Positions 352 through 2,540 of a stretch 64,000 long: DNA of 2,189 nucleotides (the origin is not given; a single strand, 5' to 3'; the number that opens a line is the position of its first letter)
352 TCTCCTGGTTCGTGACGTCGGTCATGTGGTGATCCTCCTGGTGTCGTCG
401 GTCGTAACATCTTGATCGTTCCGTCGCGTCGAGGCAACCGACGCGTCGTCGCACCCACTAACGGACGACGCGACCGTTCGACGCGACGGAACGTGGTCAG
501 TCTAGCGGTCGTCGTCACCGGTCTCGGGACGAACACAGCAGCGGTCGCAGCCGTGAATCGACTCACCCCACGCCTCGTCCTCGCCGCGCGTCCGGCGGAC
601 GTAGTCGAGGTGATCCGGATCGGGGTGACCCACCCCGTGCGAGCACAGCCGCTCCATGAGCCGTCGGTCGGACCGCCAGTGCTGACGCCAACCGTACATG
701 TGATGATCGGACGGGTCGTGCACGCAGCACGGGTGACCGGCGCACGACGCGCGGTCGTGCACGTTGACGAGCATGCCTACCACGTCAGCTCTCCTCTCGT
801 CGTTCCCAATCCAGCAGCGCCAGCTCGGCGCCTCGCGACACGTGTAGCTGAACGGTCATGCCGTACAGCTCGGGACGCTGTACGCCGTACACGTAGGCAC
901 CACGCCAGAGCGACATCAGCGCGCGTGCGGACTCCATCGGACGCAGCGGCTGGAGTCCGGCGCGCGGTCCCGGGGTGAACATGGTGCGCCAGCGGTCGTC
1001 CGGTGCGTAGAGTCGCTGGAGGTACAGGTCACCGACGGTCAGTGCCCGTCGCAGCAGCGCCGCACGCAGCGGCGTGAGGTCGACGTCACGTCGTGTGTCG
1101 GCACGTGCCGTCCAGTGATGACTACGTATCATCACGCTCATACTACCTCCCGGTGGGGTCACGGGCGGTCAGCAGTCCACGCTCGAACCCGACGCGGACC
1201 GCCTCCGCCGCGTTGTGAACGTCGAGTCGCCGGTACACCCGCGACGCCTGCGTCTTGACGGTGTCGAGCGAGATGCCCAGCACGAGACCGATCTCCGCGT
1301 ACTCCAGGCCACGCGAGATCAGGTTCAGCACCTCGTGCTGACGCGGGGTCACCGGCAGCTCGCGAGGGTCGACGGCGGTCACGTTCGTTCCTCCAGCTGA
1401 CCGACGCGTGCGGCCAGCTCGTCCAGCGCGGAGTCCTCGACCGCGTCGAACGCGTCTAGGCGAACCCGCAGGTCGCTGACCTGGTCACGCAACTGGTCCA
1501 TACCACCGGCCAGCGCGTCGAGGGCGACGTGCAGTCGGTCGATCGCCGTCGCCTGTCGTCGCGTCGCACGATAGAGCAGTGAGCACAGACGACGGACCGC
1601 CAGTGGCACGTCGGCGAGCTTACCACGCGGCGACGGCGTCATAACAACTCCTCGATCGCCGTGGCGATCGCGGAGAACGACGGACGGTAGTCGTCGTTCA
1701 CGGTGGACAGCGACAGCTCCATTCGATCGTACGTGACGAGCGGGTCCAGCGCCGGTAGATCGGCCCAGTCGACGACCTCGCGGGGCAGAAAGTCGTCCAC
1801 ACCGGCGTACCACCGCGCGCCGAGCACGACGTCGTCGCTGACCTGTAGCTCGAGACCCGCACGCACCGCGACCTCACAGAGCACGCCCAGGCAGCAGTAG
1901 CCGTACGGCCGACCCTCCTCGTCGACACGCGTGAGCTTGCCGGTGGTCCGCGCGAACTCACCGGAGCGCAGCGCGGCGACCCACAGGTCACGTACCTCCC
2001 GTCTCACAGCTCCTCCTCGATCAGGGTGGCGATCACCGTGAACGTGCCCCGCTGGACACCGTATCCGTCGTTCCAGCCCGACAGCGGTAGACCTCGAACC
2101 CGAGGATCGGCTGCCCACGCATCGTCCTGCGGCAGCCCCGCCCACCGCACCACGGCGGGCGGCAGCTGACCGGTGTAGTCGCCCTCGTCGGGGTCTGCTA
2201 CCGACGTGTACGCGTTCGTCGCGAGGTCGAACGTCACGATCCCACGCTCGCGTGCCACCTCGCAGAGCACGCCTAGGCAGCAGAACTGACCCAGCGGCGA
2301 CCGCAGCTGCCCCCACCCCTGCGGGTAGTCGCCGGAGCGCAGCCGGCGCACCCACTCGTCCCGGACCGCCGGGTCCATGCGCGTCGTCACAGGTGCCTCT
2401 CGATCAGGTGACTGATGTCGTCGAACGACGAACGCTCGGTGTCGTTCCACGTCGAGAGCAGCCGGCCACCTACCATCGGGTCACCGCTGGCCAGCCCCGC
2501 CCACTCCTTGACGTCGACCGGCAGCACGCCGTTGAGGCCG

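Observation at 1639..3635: Five-gene tandem array of diverged paralogs (CCLGVLC family)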

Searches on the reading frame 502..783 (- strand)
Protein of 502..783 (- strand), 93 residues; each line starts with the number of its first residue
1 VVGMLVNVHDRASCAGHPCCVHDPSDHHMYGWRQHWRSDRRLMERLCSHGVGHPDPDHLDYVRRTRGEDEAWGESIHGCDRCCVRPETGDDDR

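Call 78: search_protein_families(library=phrogs, proteins=[window:502-783:-], max_evalue=0.001)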
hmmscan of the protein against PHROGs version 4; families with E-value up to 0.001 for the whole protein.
window:502-783:- (93 aa): 1 family
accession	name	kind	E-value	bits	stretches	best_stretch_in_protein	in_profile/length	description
phrog_9090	-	moron, auxiliary metabolic gene and host takeover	0.00057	20.8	1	33-65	92-124/130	membrane protein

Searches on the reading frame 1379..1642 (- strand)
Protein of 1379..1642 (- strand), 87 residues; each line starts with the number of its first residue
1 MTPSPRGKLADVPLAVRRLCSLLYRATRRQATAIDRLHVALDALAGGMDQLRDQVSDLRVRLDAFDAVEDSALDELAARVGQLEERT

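Call 76: search_protein_families(library=padloc, proteins=[window:1379-1642:-], max_evalue=0.01)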
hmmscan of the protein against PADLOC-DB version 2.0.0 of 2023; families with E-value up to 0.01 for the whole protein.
window:1379-1642:- (87 aa): 0 families

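Call 78: search_protein_families(library=phrogs, proteins=[window:1379-1642:-], max_evalue=0.001)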
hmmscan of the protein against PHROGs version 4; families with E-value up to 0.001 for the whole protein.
window:1379-1642:- (87 aa): 0 families

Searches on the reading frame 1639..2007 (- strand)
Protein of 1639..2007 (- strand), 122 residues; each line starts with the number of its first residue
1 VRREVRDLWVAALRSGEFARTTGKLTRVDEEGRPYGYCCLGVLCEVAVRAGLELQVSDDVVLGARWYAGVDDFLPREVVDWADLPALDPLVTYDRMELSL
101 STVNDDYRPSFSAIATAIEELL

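Call 3: search_protein_families(library=pfam, proteins=[window:1639-2007:-], max_evalue=1)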
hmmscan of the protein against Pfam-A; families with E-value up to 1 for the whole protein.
window:1639-2007:- (122 aa): 0 families

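Call 4: search_protein_families(library=phrogs, proteins=[window:1639-2007:-], max_evalue=0.01)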
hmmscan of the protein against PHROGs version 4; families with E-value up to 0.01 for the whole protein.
window:1639-2007:- (122 aa): 1 family
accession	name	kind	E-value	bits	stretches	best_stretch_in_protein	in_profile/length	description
phrog_18067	-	unknown function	1.8e-12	48.7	1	1-92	1-84/129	-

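Call 7: search_protein_families(library=ncbifam, proteins=[window:1639-2007:-], max_evalue=1)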
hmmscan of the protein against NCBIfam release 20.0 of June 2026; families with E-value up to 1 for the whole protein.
window:1639-2007:- (122 aa): 0 families

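Call 10: find_homologous_proteins(query=A1)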
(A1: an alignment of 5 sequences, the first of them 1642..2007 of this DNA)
Query A1 (5 sequences) (122 aa, profile of the alignment): 7811 proteins with E <= 0.001 among 8000 candidates; the best 120 are listed.
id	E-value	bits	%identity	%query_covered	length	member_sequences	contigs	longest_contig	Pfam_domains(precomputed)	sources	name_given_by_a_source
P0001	7.3e-49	183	36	100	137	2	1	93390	PF26948.1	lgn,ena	-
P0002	1.9e-46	175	-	-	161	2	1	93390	PF26948.1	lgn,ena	-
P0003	2.2e-46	175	41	100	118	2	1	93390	PF26948.1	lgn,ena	-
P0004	6.4e-45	170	36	100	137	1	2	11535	PF26948.1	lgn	-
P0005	1.4e-40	156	-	-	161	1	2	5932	PF26948.1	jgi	jgi:hypothetical protein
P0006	6.8e-39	151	41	100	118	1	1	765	PF26948.1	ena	-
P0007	7.5e-39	151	-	-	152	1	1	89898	PF26948.1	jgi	jgi:hypothetical protein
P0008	2.3e-38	149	41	100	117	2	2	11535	PF26948.1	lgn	-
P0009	2.9e-38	149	42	100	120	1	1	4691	PF26948.1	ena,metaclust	metaclust:\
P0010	9.7e-38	147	-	-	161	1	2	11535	PF26948.1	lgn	-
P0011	1.1e-36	144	43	98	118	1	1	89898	PF26948.1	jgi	jgi:hypothetical protein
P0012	6.9e-36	141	40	100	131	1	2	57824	PF26948.1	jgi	jgi:hypothetical protein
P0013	3.0e-35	139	99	100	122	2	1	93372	PF26948.1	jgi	-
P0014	3.9e-35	139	36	100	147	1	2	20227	PF26948.1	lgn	-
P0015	2.2e-34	136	38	100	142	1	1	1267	PF26948.1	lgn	-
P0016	4.5e-34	135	39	100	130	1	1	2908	PF26948.1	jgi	jgi:hypothetical protein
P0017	4.7e-34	135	39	100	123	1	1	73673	PF26948.1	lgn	-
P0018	1.2e-33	134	39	100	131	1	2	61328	PF26948.1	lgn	-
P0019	1.4e-33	134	41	100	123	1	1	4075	PF26948.1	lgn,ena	-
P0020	1.8e-33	133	34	100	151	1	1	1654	PF26948.1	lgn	-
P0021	2.2e-33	133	43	100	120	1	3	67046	PF26948.1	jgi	jgi:hypothetical protein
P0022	8.3e-33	131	34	100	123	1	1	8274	PF26948.1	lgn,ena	-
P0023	1.7e-32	130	37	100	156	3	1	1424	PF26948.1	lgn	-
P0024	2.0e-32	130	-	-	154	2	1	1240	PF26948.1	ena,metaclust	metaclust:\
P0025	3.0e-32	129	42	97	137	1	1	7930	PF26948.1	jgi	jgi:hypothetical protein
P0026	4.4e-32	129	39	100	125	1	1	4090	PF26948.1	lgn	-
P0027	5.2e-32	129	-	-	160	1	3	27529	PF26948.1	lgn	-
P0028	7.0e-32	128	38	100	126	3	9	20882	PF26948.1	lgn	-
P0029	7.2e-32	128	38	100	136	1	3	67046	PF26948.1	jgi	jgi:hypothetical protein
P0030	8.8e-32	128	36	100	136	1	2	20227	PF26948.1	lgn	-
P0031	1.4e-31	127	42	98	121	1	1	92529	PF26948.1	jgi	jgi:hypothetical protein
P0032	1.5e-31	127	38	100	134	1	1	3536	PF26948.1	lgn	-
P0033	2.6e-31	126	40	100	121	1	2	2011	PF26948.1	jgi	jgi:hypothetical protein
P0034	4.7e-31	125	-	-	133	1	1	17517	PF26948.1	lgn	-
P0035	5.4e-31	125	42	100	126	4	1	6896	PF26948.1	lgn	-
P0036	5.6e-31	125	38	100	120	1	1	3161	PF26948.1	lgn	-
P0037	6.2e-31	125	-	-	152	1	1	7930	PF26948.1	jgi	jgi:hypothetical protein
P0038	7.6e-31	125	39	99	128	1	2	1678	PF26948.1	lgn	-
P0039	8.0e-31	125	40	99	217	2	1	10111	PF26948.1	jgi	jgi:hypothetical protein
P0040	1.1e-30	124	46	99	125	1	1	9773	PF26948.1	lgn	-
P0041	1.1e-30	124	-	-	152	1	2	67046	PF26948.1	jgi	jgi:hypothetical protein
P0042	1.2e-30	124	39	100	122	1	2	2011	PF26948.1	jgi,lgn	jgi:hypothetical protein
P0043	1.2e-30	124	37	98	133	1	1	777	PF26948.1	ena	-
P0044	1.8e-30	124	40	98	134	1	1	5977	PF26948.1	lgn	-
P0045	3.1e-30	123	41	100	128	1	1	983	PF26948.1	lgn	-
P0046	3.2e-30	123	38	100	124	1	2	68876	PF26948.1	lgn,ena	-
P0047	3.4e-30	123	42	100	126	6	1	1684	PF26948.1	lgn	-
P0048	3.4e-30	123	35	91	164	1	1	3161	PF26948.1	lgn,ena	-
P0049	3.5e-30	123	40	100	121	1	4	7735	PF26948.1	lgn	-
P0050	3.8e-30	123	42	100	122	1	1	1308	PF26948.1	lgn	-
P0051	5.1e-30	122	42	100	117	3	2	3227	PF26948.1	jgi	jgi:hypothetical protein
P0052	6.4e-30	122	42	75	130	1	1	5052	PF26948.1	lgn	-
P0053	7.0e-30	122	37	100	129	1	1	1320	PF26948.1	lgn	-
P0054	7.3e-30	122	38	100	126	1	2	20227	PF26948.1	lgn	-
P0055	7.4e-30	122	42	100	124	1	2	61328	PF26948.1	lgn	-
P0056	7.9e-30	122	39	100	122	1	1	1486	PF26948.1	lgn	-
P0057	8.2e-30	121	40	100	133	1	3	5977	PF26948.1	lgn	-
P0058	8.7e-30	121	39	100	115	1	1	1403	PF26948.1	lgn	-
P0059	9.2e-30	121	41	100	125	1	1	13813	PF26948.1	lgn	-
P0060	9.4e-30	121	45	75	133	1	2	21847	PF26948.1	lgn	-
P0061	1.2e-29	121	42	86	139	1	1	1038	PF26948.1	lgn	-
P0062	1.2e-29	121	41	100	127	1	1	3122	PF26948.1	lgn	-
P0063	1.3e-29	121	40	97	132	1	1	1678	PF26948.1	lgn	-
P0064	1.7e-29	120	42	100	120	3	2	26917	PF26948.1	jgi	jgi:hypothetical protein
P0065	1.8e-29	120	36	98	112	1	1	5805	PF26948.1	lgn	-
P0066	1.8e-29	120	40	100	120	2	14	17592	PF26948.1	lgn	-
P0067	1.9e-29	120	40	100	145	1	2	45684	PF26948.1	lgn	-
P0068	1.9e-29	120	38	100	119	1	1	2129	PF26948.1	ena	-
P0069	2.1e-29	120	38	100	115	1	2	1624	PF26948.1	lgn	-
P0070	2.1e-29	120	34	100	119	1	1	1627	PF26948.1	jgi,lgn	jgi:hypothetical protein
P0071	2.1e-29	120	40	98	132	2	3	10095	PF26948.1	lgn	-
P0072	2.2e-29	120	30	100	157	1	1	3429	PF26948.1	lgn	-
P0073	2.5e-29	120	48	100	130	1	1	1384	PF26948.1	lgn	-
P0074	2.6e-29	120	37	100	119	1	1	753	PF26948.1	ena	-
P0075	3.7e-29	119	38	100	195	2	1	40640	PF26948.1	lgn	-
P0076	4.9e-29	119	39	100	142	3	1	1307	PF26948.1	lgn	-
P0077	5.5e-29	119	41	100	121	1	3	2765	PF26948.1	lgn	-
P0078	5.7e-29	119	48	100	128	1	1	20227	PF26948.1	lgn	-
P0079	5.9e-29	119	44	100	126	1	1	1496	PF26948.1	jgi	jgi:hypothetical protein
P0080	6.1e-29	119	38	100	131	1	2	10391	PF26948.1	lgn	-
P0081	7.1e-29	118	46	100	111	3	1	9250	PF26948.1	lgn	-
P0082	7.1e-29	118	39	100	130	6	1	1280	PF26948.1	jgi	jgi:hypothetical protein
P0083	8.9e-29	118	38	100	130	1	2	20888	PF26948.1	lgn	-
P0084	1.3e-28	118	41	100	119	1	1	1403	PF26948.1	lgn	-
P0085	1.3e-28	118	35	89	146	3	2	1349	PF26948.1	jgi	-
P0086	1.5e-28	117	41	100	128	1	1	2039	PF26948.1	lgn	-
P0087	1.6e-28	117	40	100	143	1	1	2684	PF26948.1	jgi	jgi:hypothetical protein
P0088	2.3e-28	117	42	100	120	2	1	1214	PF26948.1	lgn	-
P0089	2.5e-28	117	42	100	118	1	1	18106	PF26948.1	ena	-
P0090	2.7e-28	117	-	-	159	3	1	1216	PF26948.1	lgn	-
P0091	2.8e-28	117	43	100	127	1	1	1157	PF26948.1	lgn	-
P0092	3.2e-28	116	39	100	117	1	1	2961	PF26948.1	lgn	-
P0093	3.3e-28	116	34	100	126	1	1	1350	PF26948.1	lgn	-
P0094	4.2e-28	116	39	100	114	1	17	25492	PF26948.1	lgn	-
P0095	4.8e-28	116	43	100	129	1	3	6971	PF26948.1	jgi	jgi:hypothetical protein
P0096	5.3e-28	116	36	100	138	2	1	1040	PF26948.1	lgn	-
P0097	5.3e-28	116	42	100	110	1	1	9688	PF26948.1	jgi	jgi:hypothetical protein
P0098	5.5e-28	116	38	100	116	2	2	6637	PF26948.1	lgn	-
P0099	5.9e-28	115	37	100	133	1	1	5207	PF26948.1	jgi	jgi:hypothetical protein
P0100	6.0e-28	115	38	98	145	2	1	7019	PF26948.1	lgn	-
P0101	6.0e-28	115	38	100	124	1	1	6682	PF26948.1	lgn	-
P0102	6.1e-28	115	37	98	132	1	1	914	PF26948.1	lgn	-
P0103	6.1e-28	115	40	98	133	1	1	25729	PF26948.1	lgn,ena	-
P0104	6.2e-28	115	40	100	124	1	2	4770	PF26948.1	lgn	-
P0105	6.5e-28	115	45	100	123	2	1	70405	PF26948.1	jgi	jgi:hypothetical protein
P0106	7.1e-28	115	35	100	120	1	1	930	PF26948.1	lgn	-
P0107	7.4e-28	115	-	-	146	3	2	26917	PF26948.1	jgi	jgi:hypothetical protein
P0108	7.7e-28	115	36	100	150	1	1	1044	PF26948.1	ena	-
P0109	7.8e-28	115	35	100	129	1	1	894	PF26948.1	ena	-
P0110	8.8e-28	115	35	98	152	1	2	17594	PF26948.1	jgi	jgi:hypothetical protein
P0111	9.7e-28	115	40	100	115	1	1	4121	PF26948.1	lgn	-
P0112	9.7e-28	115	38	100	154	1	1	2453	PF26948.1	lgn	-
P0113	1.1e-27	115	48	100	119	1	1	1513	PF26948.1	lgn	-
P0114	1.3e-27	114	39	98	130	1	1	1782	PF26948.1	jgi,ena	-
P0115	1.4e-27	114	44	100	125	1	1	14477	PF26948.1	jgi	jgi:hypothetical protein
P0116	1.5e-27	114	41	100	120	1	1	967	PF26948.1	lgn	-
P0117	1.6e-27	114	40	98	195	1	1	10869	PF26948.1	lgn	-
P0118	1.7e-27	114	36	100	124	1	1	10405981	PF26948.1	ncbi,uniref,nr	ncbi:hypothetical protein VSH64_25070 [Amycolatopsis rhabdoformis]|uniref:PH domain-containing prote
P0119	1.7e-27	114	35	100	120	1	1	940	PF26948.1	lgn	-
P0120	1.7e-27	114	38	86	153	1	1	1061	PF26948.1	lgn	-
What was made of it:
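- On Pfam PF26948 (DUF8296): All 120 listed homologs carry PF26948 (call 10).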

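Call 35: search_protein_families(library=pfam, proteins=[P0039, P0075, P0117], max_evalue=0.01)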
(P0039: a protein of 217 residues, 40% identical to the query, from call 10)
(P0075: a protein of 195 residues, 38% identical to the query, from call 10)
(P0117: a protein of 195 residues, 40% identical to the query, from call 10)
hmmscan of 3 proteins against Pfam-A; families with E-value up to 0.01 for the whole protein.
P0039 (217 aa): 0 families

P0075 (195 aa): 0 families

P0117 (195 aa): 1 family
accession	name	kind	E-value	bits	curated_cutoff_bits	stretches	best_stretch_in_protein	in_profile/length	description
PF19698.5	DUF6197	-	0.00055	20.6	24.6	1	104-192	23-106/111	Family of unknown function (DUF6197)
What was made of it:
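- On Pfam PF19698 (DUF6197): The best family member, P0117, scores 20.6 bits (call 35).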

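Call 38: find_encoding_contigs(protein=P0118, flank=10000, max_places=3)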
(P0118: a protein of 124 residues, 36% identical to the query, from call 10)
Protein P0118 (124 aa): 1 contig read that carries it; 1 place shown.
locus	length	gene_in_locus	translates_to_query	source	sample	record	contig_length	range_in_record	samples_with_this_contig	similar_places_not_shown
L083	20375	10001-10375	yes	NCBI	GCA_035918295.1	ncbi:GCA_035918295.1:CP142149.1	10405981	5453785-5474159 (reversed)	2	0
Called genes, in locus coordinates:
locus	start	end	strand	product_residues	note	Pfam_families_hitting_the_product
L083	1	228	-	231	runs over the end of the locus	PF01209:Ubie_methyltran, PF13489:Methyltransf_23, PF08241:Methyltransf_11, PF08242:Methyltransf_12, PF13649:Methyltransf_25, PF13847:Methyltransf_31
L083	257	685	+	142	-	PF00376:MerR, PF13411:MerR_1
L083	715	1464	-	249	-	PF18851:baeRF_family8, PF18855:baeRF_family11, PF18845:baeRF_family3, PF18848:baeRF_family6, PF18849:baeRF_family7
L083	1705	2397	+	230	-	PF00561:Abhydrolase_1 (weak), PF12697:Abhydrolase_6, PF12146:Hydrolase_4 (weak)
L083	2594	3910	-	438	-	PF05977:MFS_3, PF07690:MFS_1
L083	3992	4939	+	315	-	PF00126:HTH_1, PF03466:LysR_substrate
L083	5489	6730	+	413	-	PF00724:Oxidored_FMN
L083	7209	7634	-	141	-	-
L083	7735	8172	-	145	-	-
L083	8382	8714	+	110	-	PF13560:HTH_31, PF01381:HTH_3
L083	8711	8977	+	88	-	-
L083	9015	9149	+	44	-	-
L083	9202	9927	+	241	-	-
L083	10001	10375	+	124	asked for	PF26948:DUF8296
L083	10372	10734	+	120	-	-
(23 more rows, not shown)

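Call 39: find_encoding_contigs(protein=P0007, flank=8000, max_places=3)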
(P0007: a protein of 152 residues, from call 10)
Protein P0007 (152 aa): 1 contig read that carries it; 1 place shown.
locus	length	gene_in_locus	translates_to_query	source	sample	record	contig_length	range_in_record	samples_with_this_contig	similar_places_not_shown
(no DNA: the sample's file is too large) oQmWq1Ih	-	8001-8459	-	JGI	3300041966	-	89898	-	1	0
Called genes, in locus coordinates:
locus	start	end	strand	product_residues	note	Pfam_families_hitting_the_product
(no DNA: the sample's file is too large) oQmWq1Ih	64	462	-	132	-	-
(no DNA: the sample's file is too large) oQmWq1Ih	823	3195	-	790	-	PF09250:Prim-Pol, PF08706:D5_N, PF19263:DUF5906 (faint)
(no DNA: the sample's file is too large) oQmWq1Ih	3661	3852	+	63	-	-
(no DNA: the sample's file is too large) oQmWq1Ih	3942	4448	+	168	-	-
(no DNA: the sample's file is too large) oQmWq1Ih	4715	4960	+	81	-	-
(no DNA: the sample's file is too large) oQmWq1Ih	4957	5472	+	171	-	-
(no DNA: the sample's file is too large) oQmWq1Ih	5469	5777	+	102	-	-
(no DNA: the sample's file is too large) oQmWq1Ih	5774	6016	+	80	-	-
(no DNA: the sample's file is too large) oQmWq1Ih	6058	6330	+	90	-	PF00196:GerE, PF08281:Sigma70_r4_2 (weak), PF13384:HTH_23 (weak)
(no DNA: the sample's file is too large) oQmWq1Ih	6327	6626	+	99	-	-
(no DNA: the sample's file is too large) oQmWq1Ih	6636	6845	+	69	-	-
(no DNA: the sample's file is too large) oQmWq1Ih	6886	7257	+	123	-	-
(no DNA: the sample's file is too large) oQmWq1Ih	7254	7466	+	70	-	-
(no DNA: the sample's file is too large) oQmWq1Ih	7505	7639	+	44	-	-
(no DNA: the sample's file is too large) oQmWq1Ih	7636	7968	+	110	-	-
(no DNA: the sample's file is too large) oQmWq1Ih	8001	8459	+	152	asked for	PF26948:DUF8296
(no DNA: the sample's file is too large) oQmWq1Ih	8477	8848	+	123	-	PF26948:DUF8296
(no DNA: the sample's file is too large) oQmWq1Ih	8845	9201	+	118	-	PF26948:DUF8296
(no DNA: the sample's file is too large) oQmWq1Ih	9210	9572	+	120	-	PF26948:DUF8296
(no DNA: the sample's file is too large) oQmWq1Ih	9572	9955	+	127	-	PF26948:DUF8296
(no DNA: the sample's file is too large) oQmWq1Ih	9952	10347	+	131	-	PF26948:DUF8296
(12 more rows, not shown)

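Call 40: find_encoding_contigs(protein=P0004, flank=8000, max_places=3)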
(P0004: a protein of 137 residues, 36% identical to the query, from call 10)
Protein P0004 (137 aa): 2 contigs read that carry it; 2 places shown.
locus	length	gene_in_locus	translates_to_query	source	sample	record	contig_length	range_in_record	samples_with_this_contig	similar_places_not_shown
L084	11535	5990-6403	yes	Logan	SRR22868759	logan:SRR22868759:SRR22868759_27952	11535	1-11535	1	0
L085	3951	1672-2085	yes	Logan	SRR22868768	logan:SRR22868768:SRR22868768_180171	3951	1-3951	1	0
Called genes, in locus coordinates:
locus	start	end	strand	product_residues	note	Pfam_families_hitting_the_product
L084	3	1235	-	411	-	?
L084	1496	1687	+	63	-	-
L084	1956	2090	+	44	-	-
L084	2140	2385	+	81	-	-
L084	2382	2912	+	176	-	-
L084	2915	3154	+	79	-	-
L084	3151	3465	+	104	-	PF13384:HTH_23, PF00196:GerE, PF08281:Sigma70_r4_2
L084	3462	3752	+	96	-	-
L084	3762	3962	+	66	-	-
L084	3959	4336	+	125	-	-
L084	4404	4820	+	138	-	-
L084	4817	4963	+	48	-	-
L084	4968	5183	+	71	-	-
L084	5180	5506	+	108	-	-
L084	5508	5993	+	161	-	PF26948:DUF8296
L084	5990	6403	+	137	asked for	PF26948:DUF8296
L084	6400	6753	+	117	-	PF26948:DUF8296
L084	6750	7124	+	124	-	PF26948:DUF8296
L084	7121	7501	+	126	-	PF26948:DUF8296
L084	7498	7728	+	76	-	-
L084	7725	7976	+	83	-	PF08281:Sigma70_r4_2 (weak), PF00196:GerE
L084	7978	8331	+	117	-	-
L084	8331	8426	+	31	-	-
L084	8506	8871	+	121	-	-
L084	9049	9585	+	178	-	-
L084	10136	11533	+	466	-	?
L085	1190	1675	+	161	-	PF26948:DUF8296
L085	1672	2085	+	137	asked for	PF26948:DUF8296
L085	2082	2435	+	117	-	PF26948:DUF8296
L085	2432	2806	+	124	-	PF26948:DUF8296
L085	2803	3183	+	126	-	PF26948:DUF8296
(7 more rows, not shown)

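Call 54: find_encoding_contigs(protein=P0005, flank=6000, max_places=3)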
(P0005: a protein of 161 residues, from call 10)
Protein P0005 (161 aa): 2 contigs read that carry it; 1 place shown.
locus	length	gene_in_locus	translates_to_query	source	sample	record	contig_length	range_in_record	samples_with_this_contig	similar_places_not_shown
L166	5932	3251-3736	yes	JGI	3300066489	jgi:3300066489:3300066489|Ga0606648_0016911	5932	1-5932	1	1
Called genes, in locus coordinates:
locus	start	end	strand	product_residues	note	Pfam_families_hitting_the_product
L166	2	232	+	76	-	?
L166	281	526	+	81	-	-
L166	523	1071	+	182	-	-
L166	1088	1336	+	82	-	-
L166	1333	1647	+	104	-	PF13384:HTH_23, PF00196:GerE, PF08281:Sigma70_r4_2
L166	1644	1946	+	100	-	-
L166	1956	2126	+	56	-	-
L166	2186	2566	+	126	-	-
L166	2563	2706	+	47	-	-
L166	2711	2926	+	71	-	-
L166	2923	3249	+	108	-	-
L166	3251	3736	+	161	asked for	PF26948:DUF8296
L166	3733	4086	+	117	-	PF26948:DUF8296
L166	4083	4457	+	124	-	PF26948:DUF8296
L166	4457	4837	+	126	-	PF26948:DUF8296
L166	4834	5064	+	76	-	-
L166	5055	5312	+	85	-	PF08281:Sigma70_r4_2 (weak), PF00196:GerE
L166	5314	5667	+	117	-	-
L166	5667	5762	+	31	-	-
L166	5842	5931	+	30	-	?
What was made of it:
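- Close relatives gain or lose one unit (4, 5 or 6 copies; calls 39, 54).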

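Call 76: search_protein_families(library=padloc, proteins=[window:1639-2007:-], max_evalue=0.01)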
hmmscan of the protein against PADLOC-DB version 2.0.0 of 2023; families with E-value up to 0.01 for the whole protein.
window:1639-2007:- (122 aa): 0 families

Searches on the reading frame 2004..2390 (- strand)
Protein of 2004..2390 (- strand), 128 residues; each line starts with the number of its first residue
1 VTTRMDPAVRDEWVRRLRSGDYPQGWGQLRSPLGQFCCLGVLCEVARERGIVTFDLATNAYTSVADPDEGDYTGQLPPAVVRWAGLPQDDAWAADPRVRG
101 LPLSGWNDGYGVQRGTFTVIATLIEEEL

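Call 3: search_protein_families(library=pfam, proteins=[window:2004-2378:-], max_evalue=1)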
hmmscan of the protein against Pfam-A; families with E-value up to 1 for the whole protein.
window:2004-2378:- (124 aa): 0 families

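Call 4: search_protein_families(library=phrogs, proteins=[window:2004-2378:-], max_evalue=0.01)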
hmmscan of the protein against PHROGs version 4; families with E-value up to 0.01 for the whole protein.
window:2004-2378:- (124 aa): 1 family
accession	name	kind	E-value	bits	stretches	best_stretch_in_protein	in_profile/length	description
phrog_18067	-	unknown function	8.7e-13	49.8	1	1-86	1-80/129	-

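Call 7: search_protein_families(library=ncbifam, proteins=[window:2004-2378:-], max_evalue=1)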
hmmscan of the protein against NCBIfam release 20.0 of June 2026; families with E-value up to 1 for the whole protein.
window:2004-2378:- (124 aa): 0 families

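Call 76: search_protein_families(library=padloc, proteins=[window:2004-2390:-], max_evalue=0.01)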
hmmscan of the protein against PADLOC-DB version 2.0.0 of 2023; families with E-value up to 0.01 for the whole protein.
window:2004-2390:- (128 aa): 0 families
